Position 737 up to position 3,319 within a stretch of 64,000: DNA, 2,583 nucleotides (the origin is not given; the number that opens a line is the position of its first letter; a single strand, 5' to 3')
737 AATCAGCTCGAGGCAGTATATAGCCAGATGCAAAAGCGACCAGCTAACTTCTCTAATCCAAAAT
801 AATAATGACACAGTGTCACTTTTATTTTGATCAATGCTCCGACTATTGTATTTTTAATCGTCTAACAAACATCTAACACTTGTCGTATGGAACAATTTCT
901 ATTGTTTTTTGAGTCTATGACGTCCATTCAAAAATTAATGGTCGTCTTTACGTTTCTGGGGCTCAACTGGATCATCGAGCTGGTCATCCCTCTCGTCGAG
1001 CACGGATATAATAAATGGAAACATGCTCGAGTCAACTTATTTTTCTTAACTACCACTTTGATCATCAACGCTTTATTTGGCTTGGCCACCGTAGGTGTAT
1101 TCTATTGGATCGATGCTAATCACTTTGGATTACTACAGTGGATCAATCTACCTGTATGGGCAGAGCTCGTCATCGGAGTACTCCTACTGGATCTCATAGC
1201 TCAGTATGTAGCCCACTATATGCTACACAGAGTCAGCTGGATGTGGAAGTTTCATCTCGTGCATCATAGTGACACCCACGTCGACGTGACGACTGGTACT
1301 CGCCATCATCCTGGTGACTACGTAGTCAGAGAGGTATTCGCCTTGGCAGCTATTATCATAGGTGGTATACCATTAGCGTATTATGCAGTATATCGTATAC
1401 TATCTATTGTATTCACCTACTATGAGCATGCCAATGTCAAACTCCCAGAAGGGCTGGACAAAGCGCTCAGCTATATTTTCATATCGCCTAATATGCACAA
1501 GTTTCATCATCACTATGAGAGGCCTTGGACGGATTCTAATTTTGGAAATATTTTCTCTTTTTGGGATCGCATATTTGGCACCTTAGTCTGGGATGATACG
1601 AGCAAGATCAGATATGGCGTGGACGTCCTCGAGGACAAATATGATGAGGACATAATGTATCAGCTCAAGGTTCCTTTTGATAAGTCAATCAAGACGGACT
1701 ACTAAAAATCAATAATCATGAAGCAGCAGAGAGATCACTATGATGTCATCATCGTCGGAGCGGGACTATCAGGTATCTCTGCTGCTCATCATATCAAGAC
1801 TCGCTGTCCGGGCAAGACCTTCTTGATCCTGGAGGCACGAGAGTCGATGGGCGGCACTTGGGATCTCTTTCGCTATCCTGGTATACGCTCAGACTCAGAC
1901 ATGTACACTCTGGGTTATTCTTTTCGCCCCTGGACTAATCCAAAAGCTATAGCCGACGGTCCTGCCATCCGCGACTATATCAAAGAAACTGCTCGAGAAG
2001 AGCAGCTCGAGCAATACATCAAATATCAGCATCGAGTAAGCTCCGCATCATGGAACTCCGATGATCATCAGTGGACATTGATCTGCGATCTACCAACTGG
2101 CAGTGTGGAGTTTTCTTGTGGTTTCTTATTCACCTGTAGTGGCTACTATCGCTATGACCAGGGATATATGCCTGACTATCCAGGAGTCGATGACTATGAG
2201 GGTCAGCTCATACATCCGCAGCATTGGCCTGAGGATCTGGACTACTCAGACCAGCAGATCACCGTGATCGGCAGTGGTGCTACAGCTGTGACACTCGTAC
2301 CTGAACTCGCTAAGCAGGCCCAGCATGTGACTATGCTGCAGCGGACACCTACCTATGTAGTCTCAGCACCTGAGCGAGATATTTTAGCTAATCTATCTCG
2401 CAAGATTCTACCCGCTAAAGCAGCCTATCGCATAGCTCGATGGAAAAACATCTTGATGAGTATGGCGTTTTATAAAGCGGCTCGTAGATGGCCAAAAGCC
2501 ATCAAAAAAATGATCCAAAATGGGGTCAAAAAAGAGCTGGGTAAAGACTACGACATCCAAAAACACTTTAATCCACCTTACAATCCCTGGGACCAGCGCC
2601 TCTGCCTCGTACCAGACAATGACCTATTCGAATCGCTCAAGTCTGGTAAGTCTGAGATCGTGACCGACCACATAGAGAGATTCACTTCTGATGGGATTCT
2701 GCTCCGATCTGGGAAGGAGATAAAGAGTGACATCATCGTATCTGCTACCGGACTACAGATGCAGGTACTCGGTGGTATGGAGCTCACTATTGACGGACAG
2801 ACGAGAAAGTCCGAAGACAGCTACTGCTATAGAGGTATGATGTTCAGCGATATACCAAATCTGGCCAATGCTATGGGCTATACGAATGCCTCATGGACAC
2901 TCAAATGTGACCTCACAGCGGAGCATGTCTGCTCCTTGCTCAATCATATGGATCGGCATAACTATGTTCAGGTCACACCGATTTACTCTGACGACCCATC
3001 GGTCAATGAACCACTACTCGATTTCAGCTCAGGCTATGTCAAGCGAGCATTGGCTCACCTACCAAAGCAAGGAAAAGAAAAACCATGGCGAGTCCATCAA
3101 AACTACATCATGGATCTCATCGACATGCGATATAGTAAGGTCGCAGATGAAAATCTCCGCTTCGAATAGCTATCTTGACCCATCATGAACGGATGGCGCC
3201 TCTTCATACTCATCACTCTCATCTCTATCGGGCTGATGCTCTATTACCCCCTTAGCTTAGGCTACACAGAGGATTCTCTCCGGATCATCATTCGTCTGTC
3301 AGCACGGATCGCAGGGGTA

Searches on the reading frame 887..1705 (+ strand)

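Call 29: search_protein_families(library=pfam, proteins=[window:887-1705:+], max_evalue=0.0001)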
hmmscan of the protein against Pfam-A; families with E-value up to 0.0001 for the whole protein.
window:887-1705:+ (272 aa): 1 family
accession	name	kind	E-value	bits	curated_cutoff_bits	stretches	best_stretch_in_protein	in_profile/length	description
PF04116.19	FA_hydroxylase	-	1.2e-27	97.4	31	1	96-232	3-132/132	Fatty acid hydroxylase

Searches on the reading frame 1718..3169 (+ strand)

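Call 29: search_protein_families(library=pfam, proteins=[window:1718-3169:+], max_evalue=0.0001)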
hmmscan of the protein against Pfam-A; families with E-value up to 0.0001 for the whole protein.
window:1718-3169:+ (483 aa): 6 families
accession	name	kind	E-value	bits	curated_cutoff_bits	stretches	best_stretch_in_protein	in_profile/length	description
PF00743.25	FMO-like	-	1.9e-13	50.1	22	1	83-217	85-222/532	Flavin-binding monooxygenase-like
PF13450.12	NAD_binding_8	-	1.3e-10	41.9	21.9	1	12-60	1-47/68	NAD(P)-binding Rossmann-like domain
PF13738.12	Pyr_redox_3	-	3.7e-10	40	30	1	11-212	1-198/305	Pyridine nucleotide-disulphide oxidoreductase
PF07992.20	Pyr_redox_2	-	3.2e-09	37.1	26.1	1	8-216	1-179/291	Pyridine nucleotide-disulphide oxidoreductase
PF01946.23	Thi4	-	1.3e-07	31.6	26.2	1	8-47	18-56/235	Thi4 family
PF01266.30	DAO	-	1.1e-05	25.5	27.9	0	9-47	1-38/353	FAD dependent oxidoreductase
